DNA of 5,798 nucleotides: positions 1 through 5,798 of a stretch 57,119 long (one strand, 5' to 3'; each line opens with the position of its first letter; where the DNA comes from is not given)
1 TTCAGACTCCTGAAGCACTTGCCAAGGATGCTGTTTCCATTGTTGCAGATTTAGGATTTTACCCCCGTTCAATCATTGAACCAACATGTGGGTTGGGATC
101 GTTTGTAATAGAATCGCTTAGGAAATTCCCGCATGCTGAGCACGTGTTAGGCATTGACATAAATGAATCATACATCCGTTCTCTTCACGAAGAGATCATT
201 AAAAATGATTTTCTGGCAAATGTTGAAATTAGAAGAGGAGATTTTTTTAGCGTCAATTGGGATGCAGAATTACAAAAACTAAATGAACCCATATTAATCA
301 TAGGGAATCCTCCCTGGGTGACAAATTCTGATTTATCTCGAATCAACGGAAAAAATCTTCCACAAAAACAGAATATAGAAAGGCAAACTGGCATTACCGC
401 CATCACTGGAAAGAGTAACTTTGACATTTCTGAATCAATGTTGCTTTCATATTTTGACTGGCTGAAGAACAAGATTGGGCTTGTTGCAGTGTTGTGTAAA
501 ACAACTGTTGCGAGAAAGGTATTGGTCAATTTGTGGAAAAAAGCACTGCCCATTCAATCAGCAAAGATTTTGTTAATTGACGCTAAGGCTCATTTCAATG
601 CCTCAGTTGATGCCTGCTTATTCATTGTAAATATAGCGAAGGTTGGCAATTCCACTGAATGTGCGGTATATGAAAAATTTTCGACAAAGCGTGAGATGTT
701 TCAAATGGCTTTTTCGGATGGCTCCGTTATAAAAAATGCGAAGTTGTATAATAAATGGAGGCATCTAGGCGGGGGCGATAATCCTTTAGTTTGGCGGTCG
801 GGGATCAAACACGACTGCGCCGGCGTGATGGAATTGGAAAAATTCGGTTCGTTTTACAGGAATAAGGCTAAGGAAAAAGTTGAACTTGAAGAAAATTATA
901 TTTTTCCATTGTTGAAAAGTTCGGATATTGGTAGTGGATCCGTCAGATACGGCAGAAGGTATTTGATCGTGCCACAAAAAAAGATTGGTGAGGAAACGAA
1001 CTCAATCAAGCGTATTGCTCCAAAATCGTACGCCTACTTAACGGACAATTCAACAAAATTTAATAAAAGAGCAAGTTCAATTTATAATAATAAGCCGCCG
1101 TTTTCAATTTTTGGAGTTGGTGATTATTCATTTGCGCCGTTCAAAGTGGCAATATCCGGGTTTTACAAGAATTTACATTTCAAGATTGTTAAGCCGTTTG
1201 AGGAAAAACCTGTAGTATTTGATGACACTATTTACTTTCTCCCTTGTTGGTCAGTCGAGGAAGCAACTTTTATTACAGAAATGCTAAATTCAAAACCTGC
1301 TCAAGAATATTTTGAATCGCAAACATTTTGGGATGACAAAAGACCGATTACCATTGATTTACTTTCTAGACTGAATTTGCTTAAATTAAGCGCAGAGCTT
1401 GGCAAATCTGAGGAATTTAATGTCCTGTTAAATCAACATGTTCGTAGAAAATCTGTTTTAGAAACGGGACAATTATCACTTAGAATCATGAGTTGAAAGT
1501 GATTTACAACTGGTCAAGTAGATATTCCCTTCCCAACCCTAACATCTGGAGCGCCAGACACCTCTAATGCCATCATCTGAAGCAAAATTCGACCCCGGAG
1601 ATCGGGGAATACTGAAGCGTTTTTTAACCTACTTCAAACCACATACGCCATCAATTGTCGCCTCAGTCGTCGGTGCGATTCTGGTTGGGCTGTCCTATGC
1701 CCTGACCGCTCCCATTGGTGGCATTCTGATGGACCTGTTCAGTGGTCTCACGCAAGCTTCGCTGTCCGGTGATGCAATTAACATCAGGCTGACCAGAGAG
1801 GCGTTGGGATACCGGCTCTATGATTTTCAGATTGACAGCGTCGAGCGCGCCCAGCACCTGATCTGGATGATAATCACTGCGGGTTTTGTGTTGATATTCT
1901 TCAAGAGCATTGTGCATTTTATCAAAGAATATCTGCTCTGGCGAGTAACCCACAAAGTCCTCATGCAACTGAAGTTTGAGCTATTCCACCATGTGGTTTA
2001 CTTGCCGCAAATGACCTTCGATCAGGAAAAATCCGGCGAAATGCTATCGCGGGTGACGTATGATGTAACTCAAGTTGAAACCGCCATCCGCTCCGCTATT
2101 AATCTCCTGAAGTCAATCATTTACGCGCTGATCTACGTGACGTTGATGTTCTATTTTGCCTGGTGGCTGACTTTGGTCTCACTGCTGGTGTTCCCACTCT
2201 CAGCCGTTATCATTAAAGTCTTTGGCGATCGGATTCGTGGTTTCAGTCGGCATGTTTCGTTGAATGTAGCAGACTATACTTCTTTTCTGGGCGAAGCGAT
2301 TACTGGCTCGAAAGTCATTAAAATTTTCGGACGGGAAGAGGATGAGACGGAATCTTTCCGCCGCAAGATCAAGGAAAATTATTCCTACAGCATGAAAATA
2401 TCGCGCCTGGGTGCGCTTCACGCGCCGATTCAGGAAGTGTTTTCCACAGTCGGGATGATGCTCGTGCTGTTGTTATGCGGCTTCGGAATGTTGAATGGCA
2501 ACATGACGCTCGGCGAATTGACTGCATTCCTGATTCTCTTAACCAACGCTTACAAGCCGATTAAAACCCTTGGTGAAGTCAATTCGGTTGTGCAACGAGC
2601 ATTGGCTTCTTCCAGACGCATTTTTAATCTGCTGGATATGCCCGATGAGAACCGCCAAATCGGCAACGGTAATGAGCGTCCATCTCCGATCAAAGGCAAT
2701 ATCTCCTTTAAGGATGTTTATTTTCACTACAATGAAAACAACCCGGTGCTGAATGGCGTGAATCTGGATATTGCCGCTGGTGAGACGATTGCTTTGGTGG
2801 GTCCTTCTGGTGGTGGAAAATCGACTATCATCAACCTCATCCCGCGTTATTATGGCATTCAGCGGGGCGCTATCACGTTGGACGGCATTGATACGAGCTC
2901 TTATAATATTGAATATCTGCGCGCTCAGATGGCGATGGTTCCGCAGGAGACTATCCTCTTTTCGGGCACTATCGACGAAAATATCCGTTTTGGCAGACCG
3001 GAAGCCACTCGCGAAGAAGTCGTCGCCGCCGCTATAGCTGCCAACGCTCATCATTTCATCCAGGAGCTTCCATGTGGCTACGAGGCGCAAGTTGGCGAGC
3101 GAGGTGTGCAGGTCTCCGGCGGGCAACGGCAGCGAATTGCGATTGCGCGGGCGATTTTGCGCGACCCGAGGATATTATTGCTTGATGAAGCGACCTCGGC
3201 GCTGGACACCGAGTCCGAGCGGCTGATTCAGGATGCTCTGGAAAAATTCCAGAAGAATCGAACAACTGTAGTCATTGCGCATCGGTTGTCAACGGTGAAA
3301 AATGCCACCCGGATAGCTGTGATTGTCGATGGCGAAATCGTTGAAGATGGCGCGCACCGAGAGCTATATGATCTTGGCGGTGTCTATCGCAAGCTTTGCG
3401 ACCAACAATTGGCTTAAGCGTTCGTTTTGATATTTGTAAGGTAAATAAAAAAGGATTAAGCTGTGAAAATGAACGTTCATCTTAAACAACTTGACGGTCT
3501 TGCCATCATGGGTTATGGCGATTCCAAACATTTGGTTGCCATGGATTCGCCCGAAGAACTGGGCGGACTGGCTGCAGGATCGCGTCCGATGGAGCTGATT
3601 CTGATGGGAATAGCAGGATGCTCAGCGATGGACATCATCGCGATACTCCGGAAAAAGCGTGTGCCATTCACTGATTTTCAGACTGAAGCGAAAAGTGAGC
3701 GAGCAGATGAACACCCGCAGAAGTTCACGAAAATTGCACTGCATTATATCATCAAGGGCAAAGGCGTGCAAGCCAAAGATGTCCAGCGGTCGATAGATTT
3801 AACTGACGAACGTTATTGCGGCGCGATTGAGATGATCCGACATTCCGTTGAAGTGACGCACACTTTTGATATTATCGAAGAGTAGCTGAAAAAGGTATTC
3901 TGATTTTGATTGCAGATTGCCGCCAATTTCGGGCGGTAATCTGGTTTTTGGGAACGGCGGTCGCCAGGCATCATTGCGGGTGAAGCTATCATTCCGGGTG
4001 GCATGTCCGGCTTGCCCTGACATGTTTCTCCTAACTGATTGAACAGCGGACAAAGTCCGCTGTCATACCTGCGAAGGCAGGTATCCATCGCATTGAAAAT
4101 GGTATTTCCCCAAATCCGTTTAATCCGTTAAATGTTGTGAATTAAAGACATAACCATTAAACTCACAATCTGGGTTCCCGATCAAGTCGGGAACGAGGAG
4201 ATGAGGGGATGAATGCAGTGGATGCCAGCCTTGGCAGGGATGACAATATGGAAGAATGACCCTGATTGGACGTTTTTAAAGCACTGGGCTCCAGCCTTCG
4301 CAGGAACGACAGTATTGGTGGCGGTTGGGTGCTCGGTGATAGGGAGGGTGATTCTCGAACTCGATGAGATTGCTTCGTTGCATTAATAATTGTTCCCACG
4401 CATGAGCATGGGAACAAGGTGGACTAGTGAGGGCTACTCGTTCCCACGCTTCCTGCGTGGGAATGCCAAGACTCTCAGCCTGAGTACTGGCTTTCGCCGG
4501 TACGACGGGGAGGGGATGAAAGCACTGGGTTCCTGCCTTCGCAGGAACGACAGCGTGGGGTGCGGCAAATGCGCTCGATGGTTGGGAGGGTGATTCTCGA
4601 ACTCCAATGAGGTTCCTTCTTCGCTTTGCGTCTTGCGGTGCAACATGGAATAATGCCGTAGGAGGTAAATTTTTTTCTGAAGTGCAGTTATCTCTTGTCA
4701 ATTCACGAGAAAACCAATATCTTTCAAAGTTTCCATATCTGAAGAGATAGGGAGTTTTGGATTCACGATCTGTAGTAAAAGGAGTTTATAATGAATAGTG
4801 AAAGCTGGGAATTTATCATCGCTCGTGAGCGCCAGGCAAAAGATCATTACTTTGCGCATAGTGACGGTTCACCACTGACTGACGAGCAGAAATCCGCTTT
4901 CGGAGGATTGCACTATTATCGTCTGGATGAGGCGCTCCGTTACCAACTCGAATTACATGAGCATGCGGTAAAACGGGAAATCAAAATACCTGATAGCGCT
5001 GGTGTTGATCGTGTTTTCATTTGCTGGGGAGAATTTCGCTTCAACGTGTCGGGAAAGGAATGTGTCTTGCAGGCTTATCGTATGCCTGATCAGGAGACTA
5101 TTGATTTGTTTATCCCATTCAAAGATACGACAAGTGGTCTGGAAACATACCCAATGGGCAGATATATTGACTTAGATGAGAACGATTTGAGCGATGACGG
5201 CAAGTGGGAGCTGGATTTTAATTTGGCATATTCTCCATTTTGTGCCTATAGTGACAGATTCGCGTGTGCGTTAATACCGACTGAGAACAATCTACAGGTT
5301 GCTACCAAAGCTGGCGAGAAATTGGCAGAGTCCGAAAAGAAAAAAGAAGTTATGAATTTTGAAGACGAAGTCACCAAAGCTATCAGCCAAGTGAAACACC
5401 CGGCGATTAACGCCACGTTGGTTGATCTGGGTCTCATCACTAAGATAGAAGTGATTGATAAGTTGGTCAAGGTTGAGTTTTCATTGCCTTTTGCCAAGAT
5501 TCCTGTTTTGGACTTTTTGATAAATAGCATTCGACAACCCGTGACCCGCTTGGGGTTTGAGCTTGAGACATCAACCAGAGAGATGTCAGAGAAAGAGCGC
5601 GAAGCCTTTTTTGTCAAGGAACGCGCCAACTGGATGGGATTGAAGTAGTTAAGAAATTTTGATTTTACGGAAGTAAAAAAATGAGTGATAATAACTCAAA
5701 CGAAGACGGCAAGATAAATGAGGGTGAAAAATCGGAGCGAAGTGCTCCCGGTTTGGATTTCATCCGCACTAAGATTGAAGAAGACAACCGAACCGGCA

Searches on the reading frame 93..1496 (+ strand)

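Call 48: search_protein_families(library=pfam, proteins=[window:93-1496:+], max_evalue=0.0001)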
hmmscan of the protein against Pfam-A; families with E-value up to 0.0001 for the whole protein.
window:93-1496:+ (467 aa): 0 families

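Call 97: search_protein_families(library=padloc, proteins=[window:93-1496:+], max_evalue=0.001)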
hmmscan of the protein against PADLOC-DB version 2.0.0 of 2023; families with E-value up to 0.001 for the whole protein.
window:93-1496:+ (467 aa): 7 families
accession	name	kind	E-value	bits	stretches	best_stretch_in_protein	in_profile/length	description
PDLC03310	MTase_II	-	8.6e-139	461.4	1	1-430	45-473/475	Type II methyltransferase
PDLC03630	REase_MTase_IIG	-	6.2e-23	78.6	2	257-412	839-1014/1100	Type IIG restriction enzyme-methyltransferase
PDLC03580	REase_II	-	1.4e-09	34.4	1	227-404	828-1012/1112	Type II restriction enzyme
PDLC04134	mad2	-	4e-06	23.9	1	2-139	303-401/492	mads_2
PDLC03267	MTase_II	-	0.00011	19.2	1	11-83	54-124/539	Type II methyltransferase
PDLC03335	MTase_II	-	0.00018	18.3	0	42-100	172-229/607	Type II methyltransferase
PDLC03313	MTase_II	-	0.00071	16.2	0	261-327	351-415/563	Type II methyltransferase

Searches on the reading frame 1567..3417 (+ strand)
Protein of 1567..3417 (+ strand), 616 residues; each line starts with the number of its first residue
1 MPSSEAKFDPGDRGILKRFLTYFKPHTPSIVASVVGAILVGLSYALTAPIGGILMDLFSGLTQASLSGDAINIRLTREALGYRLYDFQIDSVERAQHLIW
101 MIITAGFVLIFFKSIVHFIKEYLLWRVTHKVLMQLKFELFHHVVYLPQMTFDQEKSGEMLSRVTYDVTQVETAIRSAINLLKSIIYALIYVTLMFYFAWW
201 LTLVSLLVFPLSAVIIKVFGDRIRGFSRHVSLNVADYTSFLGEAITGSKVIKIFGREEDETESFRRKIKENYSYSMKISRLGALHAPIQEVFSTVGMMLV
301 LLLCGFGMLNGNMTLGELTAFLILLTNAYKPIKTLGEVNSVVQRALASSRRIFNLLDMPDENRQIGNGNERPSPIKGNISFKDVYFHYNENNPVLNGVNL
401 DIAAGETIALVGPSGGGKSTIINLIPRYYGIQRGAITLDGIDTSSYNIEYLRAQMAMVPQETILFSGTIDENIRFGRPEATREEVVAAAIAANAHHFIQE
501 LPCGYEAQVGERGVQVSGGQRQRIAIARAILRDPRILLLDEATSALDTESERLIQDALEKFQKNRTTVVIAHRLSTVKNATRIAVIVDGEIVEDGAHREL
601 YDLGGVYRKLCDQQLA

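Call 48: search_protein_families(library=pfam, proteins=[window:1567-3417:+], max_evalue=0.0001)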
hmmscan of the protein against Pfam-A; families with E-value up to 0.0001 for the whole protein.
window:1567-3417:+ (616 aa): 3 families
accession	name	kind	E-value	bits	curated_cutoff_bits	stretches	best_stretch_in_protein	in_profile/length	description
PF00664.28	ABC_membrane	-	4.1e-37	128.8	28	1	33-325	4-267/274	ABC transporter transmembrane region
PF00005.33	ABC_tran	-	3.7e-31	109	25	1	395-544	1-137/137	ABC transporter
PF02463.25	SMC_N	-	1.1e-06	28.7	40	1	263-586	98-211/220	RecF/RecN/SMC N terminal domain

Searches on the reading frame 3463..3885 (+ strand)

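Call 48: search_protein_families(library=pfam, proteins=[window:3463-3885:+], max_evalue=0.0001)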
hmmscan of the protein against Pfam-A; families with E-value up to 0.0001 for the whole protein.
window:3463-3885:+ (140 aa): 1 family
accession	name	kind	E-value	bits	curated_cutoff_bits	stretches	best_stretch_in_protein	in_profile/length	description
PF02566.24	OsmC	-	5.5e-19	68.9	27.5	1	39-133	5-99/100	OsmC-like protein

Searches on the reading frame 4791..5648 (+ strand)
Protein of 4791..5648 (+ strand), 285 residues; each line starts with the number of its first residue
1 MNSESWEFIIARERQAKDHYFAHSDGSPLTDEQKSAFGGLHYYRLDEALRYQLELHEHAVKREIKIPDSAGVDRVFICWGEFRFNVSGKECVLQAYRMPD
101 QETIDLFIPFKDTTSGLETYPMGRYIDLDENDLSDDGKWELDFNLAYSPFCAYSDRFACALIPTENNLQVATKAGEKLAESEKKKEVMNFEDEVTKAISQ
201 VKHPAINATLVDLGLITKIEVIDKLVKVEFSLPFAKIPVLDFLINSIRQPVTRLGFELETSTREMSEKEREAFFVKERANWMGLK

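Call 48: search_protein_families(library=pfam, proteins=[window:4791-5648:+], max_evalue=0.0001)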
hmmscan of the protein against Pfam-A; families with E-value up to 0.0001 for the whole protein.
window:4791-5648:+ (285 aa): 2 families
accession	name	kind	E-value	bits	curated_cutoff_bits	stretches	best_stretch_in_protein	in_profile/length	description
PF07920.16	DUF1684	-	3.4e-37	128.3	25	1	36-177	2-139/139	Protein of unknown function (DUF1684)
PF01883.24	FeS_assembly_P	-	1e-07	32.5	23.5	1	191-252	1-62/73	Iron-sulfur cluster assembly protein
